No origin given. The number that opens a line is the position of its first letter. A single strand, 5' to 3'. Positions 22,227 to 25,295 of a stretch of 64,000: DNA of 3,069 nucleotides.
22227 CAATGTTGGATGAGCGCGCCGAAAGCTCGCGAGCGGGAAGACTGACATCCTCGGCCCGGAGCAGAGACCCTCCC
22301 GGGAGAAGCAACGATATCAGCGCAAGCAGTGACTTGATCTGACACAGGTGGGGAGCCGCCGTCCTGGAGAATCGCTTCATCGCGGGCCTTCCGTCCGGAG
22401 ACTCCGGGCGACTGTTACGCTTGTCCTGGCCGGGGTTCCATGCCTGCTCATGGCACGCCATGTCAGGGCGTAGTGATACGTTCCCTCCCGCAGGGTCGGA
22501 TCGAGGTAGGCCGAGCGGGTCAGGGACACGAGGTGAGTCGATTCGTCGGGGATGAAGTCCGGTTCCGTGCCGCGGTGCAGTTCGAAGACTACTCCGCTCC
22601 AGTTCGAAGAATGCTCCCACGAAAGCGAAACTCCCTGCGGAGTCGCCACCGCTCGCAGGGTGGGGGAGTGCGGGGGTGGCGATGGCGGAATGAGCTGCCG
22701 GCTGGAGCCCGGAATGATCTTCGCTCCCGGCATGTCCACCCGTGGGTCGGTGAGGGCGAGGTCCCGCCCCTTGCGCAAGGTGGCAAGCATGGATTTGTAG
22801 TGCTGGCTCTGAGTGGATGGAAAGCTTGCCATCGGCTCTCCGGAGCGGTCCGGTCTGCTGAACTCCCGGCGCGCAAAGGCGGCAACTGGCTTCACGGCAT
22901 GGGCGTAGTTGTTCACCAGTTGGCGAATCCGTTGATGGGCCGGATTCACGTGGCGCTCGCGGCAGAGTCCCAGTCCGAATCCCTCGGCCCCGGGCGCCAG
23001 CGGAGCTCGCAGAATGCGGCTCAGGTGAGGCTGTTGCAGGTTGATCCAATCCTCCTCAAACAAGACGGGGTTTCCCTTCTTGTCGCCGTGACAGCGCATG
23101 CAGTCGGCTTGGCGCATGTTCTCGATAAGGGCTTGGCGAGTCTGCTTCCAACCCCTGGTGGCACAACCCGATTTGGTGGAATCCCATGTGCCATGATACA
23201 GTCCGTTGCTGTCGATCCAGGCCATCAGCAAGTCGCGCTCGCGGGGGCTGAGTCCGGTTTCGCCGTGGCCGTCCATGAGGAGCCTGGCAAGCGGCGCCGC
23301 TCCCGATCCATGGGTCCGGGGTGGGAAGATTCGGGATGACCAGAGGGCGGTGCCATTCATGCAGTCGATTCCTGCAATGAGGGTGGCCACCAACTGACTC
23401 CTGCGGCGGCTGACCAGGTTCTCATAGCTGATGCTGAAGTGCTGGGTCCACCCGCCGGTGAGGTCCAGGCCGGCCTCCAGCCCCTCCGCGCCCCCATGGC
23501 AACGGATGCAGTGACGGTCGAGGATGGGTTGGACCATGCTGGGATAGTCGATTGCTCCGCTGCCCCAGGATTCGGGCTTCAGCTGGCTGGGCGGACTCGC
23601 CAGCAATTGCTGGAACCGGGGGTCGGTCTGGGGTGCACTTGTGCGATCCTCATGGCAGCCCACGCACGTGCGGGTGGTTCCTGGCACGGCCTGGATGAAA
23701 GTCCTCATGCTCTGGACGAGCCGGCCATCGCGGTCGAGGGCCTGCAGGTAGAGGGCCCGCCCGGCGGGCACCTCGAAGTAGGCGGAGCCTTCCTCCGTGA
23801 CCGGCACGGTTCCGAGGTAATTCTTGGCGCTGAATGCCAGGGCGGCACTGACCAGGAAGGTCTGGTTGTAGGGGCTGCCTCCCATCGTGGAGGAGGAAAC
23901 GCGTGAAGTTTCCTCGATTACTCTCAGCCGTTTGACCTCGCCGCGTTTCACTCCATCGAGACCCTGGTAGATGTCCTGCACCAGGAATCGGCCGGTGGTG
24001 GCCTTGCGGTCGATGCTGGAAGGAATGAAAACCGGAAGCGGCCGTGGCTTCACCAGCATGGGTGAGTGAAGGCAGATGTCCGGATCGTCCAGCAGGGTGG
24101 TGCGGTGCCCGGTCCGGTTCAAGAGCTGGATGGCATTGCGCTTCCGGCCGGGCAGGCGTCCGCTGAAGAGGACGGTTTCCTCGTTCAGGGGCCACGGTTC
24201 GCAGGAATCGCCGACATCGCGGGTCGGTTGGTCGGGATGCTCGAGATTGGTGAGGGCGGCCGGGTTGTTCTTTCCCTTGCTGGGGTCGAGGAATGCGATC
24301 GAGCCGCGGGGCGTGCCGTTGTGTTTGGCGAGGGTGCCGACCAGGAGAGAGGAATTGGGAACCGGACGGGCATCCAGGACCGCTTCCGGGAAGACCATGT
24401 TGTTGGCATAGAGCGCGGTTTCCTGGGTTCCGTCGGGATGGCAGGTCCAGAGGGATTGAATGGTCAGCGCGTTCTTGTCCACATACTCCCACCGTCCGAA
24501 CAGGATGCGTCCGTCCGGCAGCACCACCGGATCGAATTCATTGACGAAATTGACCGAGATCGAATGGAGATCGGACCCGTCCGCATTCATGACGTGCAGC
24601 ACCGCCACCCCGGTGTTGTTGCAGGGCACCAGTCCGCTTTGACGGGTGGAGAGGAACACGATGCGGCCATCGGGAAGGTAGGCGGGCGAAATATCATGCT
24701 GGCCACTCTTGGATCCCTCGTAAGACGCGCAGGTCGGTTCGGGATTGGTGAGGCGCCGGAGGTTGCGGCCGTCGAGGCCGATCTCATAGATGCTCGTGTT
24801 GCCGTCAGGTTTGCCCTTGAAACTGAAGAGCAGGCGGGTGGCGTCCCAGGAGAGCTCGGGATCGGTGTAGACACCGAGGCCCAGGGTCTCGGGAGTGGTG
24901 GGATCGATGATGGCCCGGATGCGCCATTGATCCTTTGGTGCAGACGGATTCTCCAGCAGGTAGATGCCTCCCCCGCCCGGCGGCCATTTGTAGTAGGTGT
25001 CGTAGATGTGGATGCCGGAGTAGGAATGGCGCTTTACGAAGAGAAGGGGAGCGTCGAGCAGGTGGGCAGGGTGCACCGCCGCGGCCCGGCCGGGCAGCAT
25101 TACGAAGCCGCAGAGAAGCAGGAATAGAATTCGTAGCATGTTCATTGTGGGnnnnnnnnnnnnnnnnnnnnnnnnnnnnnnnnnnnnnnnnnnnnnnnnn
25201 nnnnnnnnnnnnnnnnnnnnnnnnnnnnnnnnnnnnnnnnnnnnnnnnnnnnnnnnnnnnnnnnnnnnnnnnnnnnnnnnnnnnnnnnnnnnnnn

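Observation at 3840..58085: Eight paralogous HzsA-architecture beta-propeller c-type cytochromes clustered in one non-anammox island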

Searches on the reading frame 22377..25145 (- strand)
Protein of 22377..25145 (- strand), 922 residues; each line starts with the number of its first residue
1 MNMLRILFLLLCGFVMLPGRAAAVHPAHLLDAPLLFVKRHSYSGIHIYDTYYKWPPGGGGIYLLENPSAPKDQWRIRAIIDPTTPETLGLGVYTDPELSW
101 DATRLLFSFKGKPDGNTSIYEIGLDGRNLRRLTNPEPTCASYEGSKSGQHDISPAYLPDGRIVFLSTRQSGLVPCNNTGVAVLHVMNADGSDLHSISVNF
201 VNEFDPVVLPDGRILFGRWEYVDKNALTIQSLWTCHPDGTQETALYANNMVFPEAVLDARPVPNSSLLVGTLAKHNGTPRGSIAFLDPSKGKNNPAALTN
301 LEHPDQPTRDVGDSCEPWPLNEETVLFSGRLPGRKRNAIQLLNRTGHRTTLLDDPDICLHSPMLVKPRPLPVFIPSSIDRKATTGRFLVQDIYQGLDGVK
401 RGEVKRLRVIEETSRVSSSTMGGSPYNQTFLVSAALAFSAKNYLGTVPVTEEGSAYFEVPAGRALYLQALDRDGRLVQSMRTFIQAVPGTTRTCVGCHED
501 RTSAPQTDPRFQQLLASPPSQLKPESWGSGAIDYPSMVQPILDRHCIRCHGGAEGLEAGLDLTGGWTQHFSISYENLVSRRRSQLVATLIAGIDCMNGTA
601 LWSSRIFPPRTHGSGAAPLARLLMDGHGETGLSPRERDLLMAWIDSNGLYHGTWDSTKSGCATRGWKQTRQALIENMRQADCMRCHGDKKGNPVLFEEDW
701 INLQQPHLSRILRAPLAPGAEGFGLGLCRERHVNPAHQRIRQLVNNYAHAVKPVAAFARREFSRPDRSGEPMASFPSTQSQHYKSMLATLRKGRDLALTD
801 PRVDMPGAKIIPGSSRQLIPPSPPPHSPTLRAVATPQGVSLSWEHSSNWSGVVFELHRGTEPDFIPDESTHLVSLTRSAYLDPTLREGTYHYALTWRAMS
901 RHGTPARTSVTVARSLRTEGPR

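Call 3: search_protein_families(library=pfam, proteins=[window:22377-25145:-], max_evalue=0.01)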
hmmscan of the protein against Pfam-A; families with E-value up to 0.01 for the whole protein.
window:22377-25145:- (922 aa): 5 families
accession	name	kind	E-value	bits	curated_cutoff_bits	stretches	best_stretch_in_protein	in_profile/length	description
PF18582.6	HZS_alpha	-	3.5e-23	82.4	26.6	1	402-499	1-98/98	Hydrazine synthase alpha subunit middle domain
PF13442.11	Cytochrome_CBB3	-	1.9e-07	31.7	27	0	679-701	11-33/68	Cytochrome C oxidase, cbb3-type, subunit III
PF07676.18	PD40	-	2.5e-05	24.5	20.9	1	147-171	7-32/38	WD40-like Beta Propeller Repeat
PF11845.13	Tll0287-like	-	8.9e-05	23.4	24.1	0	667-694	89-116/144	Tll0287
PF14522.11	Cytochrome_C7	-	0.006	16.8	24.8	0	491-553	13-51/67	Cytochrome c7 and related cytochrome c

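Call 8: search_protein_families(library=ncbifam, proteins=[window:22377-25145:-], max_evalue=0.001)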
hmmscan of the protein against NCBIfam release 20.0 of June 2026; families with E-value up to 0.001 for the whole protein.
window:22377-25145:- (922 aa): 2 families
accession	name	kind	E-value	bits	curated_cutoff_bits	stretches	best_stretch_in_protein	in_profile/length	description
NF052339.1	hydrazine_alpha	equivalog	1.2e-14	53.2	800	1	94-141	106-153/804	hydrazine synthase subunit alpha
TIGR02800.1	propeller_TolB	equivalog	3.6e-05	22.9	343.15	1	96-215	240-337/418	Tol-Pal system beta propeller repeat protein TolB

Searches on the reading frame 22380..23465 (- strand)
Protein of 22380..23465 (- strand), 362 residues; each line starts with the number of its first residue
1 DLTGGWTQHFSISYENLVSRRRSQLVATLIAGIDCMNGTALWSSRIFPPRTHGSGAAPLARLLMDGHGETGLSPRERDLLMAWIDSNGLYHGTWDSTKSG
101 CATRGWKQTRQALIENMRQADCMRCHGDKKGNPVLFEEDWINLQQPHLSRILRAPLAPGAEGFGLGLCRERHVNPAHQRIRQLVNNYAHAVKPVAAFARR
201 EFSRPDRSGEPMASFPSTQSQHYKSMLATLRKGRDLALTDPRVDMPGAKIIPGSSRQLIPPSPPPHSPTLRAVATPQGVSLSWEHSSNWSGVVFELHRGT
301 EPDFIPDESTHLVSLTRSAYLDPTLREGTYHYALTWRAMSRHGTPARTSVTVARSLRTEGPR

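Call 40: search_protein_families(library=pfam, proteins=[window:22380-23465:-], max_evalue=5)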
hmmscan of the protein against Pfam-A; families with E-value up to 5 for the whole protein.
seq(362 aa): 3 families
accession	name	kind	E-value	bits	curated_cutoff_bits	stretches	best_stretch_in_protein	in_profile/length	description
PF13442.11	Cytochrome_CBB3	-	0.0082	16.9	27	1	119-141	11-33/68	Cytochrome C oxidase, cbb3-type, subunit III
PF11029.13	DAZAP2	-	0.015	16.6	25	1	187-280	21-109/131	DAZ associated protein 2 (DAZAP2)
PF11845.13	Tll0287-like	-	0.15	12.9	24.1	1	107-134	89-116/144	Tll0287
